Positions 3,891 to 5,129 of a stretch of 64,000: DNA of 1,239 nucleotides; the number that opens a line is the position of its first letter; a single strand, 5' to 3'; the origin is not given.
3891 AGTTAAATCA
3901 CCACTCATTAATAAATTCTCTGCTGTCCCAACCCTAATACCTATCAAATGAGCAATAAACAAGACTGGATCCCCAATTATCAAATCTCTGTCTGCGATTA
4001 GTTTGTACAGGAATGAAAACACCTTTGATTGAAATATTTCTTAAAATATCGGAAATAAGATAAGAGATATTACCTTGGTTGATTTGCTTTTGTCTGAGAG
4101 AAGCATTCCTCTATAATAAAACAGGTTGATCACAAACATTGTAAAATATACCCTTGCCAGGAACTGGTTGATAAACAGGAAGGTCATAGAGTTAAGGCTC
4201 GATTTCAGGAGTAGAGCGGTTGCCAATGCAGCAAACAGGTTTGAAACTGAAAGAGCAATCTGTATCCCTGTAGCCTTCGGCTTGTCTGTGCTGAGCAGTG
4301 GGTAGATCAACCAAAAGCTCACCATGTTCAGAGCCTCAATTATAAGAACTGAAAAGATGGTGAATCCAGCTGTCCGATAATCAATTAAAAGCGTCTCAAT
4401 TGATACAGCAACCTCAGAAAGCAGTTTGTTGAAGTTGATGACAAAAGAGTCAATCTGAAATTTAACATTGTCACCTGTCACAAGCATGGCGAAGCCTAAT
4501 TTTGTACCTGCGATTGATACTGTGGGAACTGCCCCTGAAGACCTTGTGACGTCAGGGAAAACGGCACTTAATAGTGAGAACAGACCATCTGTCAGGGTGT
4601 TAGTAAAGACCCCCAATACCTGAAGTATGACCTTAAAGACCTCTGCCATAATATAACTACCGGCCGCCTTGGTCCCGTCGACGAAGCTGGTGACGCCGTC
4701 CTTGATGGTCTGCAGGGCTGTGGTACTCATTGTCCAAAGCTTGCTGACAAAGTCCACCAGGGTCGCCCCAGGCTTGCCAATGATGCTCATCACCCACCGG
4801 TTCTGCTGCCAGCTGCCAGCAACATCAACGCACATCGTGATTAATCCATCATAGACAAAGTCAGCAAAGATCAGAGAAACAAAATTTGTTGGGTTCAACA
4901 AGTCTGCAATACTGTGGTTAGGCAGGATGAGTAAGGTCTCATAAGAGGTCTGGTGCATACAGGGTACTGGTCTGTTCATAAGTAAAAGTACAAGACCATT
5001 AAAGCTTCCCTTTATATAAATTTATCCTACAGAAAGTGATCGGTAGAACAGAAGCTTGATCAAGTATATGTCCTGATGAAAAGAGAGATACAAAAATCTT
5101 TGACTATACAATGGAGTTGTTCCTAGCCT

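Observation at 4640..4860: GC-rich, nucleotide-level-conserved junction element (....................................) marking the constant/variable boundary of every family member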

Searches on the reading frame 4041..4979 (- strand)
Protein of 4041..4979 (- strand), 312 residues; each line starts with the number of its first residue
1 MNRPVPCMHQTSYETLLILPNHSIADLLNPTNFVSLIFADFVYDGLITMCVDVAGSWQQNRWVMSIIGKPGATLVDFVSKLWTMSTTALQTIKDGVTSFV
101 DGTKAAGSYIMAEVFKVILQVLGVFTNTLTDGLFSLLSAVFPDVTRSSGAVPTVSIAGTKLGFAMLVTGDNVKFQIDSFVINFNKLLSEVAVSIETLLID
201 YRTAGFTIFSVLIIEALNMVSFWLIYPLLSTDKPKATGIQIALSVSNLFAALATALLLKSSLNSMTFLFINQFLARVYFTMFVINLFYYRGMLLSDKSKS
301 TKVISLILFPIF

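Call 9: search_protein_families(library=pfam, proteins=[window:4041-4979:-], max_evalue=0.1)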
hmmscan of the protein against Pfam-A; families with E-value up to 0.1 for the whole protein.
window:4041-4979:- (312 aa): 0 families

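Call 80: search_protein_families(library=padloc, proteins=[window:4041-4979:-], max_evalue=0.01)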
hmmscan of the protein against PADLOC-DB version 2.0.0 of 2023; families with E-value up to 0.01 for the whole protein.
window:4041-4979:- (312 aa): 0 families
